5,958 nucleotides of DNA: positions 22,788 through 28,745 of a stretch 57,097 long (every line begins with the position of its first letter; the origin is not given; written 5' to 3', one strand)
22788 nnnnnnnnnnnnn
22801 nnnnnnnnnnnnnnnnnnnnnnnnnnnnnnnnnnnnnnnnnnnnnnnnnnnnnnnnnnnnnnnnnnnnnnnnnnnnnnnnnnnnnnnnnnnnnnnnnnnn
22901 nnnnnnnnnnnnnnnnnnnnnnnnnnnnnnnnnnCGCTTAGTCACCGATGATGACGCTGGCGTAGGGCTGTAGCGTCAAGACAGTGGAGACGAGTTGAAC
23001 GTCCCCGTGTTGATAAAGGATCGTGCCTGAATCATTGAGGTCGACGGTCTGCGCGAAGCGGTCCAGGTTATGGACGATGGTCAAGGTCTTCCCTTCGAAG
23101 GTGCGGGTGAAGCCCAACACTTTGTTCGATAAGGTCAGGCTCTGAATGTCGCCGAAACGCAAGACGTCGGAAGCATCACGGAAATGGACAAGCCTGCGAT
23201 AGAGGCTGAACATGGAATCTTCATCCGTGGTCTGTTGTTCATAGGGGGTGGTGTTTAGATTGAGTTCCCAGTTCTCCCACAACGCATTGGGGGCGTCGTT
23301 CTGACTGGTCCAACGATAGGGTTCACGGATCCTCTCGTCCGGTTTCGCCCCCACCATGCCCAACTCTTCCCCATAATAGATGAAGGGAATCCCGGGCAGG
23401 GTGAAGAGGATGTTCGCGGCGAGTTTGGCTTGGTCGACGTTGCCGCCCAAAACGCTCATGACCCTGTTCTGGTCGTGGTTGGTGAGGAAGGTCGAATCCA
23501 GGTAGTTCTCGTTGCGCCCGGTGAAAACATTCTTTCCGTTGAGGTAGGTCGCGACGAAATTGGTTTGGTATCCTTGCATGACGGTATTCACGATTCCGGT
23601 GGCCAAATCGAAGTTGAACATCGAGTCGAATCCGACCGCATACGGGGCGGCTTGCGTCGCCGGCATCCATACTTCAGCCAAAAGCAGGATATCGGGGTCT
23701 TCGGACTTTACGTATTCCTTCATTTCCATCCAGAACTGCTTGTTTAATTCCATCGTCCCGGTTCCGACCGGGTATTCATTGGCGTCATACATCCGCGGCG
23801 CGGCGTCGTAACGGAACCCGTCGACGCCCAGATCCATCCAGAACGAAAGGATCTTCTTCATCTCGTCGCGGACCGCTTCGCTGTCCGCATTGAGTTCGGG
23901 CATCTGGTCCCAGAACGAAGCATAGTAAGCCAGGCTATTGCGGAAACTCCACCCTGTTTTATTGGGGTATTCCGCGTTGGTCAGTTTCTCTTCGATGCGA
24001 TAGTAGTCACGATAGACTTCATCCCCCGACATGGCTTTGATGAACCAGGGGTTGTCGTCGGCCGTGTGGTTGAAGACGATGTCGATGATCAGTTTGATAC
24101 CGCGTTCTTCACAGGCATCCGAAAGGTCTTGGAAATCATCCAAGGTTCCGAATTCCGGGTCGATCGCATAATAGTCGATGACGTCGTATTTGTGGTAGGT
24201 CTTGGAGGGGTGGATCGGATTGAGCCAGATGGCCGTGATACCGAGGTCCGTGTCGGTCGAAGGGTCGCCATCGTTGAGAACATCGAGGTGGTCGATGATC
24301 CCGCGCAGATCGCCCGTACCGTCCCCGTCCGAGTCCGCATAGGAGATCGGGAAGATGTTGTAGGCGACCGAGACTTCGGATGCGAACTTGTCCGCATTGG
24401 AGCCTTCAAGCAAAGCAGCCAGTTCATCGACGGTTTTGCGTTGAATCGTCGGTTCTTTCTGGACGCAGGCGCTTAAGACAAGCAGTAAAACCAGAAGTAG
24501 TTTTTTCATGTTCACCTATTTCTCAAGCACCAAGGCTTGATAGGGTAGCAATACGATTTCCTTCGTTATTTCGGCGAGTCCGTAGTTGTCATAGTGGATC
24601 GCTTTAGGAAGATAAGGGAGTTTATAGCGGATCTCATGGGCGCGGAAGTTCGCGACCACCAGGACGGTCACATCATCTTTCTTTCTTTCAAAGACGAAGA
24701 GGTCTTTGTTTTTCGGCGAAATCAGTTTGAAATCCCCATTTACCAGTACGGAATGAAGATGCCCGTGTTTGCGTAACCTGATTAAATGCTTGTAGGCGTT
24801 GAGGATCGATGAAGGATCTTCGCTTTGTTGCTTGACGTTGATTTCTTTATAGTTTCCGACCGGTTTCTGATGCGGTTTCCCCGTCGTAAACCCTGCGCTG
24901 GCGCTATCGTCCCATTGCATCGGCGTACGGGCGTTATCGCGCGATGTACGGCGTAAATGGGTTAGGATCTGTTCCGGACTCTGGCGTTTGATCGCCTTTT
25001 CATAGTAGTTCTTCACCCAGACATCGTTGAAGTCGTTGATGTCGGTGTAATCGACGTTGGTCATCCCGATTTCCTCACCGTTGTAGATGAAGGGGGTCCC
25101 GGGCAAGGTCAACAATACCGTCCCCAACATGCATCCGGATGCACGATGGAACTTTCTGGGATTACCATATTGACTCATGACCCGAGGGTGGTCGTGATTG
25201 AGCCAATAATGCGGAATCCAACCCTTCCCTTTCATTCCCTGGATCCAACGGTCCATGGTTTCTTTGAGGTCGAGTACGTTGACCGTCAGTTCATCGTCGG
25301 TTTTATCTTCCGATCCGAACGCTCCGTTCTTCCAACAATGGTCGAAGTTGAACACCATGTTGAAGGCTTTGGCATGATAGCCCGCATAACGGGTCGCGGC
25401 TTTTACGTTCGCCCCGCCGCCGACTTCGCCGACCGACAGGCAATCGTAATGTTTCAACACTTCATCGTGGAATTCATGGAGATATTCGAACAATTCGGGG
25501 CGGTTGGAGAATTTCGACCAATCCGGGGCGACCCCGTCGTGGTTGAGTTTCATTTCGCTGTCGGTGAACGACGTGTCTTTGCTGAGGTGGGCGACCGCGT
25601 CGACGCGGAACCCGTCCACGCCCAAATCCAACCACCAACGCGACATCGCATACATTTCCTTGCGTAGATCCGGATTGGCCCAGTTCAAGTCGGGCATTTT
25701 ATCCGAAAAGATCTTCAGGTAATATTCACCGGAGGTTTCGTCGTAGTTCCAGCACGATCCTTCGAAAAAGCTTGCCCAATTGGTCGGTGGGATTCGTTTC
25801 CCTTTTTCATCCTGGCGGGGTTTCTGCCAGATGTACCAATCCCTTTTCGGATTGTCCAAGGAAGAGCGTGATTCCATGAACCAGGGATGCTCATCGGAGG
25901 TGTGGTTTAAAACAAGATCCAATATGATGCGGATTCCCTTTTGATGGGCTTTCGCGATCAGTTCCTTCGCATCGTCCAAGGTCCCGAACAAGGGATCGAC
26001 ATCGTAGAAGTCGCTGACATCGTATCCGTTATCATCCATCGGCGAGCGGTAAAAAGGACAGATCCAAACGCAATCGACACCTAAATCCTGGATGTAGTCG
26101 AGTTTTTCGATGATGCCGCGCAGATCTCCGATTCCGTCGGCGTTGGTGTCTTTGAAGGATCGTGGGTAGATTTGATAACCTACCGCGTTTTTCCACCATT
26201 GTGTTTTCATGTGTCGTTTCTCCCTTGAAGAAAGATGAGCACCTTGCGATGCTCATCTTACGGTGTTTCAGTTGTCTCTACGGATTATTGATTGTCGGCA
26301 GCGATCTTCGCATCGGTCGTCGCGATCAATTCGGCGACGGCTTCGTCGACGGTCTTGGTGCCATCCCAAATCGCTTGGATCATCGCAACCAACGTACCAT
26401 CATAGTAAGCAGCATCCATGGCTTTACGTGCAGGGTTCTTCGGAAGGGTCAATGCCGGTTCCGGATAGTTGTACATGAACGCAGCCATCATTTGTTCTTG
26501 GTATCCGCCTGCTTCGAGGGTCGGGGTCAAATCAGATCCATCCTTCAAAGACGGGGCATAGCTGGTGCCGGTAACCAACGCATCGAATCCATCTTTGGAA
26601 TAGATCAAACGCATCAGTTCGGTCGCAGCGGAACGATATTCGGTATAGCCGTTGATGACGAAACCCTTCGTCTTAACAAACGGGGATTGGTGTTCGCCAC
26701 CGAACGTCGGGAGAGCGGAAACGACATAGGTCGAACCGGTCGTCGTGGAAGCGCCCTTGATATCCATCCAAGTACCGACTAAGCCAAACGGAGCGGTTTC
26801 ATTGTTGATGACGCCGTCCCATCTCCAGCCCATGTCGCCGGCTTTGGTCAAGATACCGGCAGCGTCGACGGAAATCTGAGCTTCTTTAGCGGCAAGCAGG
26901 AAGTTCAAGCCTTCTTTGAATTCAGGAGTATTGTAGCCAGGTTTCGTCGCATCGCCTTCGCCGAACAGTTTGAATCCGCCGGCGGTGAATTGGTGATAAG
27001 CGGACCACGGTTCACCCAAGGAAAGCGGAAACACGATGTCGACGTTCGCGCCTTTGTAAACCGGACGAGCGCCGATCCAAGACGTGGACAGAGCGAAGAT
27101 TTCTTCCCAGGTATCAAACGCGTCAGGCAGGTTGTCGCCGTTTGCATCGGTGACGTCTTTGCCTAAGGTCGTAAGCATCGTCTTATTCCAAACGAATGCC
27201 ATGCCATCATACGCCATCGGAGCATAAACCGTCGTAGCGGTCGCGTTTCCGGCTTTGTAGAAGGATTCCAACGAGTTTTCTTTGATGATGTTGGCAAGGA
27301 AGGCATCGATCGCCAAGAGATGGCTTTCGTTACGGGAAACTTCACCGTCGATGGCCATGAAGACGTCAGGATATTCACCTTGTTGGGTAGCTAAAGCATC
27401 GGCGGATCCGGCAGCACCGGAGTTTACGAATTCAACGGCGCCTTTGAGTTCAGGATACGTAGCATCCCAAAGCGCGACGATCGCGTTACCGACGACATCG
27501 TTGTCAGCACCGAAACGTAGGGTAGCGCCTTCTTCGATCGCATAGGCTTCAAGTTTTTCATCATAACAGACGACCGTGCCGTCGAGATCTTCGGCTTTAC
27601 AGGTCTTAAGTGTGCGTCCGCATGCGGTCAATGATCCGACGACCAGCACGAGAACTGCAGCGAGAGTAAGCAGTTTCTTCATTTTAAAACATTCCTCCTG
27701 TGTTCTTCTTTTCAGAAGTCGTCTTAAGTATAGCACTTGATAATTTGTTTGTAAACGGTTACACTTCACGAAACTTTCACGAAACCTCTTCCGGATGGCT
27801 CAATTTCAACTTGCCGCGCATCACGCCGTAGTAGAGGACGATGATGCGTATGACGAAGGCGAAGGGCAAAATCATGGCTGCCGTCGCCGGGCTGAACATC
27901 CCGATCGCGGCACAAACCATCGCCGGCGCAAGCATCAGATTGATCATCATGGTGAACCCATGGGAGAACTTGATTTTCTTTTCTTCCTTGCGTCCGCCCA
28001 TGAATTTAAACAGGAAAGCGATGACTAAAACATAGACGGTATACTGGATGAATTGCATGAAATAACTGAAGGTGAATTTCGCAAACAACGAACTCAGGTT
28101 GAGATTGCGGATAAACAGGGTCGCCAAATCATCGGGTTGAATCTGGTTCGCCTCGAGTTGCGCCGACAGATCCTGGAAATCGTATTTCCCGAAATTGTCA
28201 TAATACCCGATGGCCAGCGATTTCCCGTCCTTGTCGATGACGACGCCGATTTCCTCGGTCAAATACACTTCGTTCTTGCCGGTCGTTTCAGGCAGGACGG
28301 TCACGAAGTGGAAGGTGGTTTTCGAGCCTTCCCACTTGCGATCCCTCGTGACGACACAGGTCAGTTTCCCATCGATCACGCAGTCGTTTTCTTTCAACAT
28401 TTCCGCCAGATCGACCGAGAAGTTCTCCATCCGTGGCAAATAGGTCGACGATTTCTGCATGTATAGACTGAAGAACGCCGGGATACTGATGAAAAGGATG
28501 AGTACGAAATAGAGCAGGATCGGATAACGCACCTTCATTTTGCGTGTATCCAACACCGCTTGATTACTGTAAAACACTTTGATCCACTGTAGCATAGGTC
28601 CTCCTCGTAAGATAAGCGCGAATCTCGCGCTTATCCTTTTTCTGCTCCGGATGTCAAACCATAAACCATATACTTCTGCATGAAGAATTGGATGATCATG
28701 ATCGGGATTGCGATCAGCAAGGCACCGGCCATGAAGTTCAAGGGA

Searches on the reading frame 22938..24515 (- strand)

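Call 54: search_protein_families(library=pfam, proteins=[window:22938-24515:-], max_evalue=0.00001)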
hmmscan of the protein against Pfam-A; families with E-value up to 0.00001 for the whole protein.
window:22938-24515:- (525 aa): 2 families
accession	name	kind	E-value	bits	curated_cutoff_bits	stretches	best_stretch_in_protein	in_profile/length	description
PF00128.31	Alpha-amylase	-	1.2e-87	295.4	22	1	54-453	2-444/446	Alpha amylase, catalytic domain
PF23915.1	SusG_C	-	5.1e-09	36.8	27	1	466-522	1-62/62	Alpha-amylase SusG C-terminal domain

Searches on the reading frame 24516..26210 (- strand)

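Call 54: search_protein_families(library=pfam, proteins=[window:24516-26210:-], max_evalue=0.00001)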
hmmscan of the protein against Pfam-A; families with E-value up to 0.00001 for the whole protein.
window:24516-26210:- (564 aa): 2 families
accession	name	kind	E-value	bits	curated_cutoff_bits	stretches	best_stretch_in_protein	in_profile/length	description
PF00128.31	Alpha-amylase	-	4.5e-150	501.2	22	1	13-482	1-439/446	Alpha amylase, catalytic domain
PF16657.11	Malt_amylase_C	-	4.6e-07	30.3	27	1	492-534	1-43/75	Maltogenic Amylase, C-terminal domain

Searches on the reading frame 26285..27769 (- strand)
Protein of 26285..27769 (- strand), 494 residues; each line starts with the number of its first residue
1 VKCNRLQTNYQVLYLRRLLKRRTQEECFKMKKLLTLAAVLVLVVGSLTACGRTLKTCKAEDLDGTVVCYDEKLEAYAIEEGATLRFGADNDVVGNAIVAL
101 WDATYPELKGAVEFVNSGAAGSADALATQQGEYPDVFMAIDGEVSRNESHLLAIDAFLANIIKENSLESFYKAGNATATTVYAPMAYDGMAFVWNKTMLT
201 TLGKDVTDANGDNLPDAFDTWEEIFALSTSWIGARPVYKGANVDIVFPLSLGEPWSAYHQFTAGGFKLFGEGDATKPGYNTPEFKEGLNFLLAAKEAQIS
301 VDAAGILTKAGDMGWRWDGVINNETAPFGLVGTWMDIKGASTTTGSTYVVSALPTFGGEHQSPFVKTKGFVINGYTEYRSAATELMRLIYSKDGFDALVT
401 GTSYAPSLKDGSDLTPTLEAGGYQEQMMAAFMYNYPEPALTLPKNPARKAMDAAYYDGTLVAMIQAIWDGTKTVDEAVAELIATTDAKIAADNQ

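Call 54: search_protein_families(library=pfam, proteins=[window:26285-27769:-], max_evalue=0.00001)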
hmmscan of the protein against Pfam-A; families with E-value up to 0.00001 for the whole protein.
window:26285-27769:- (494 aa): 1 family
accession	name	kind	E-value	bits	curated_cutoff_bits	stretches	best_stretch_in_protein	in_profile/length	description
PF13416.11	SBP_bac_8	-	1.4e-09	38.6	27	1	112-411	14-265/279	Bacterial extracellular solute-binding protein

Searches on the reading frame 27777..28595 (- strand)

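Call 53: search_protein_families(library=pfam, proteins=[window:27777-28595:-], max_evalue=0.00001)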
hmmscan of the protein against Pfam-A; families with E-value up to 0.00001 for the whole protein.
window:27777-28595:- (272 aa): 1 family
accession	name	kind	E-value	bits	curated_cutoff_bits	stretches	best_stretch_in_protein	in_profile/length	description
PF06691.16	DUF1189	-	9.5e-06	25.7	28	0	5-256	5-238/244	Protein of unknown function (DUF1189)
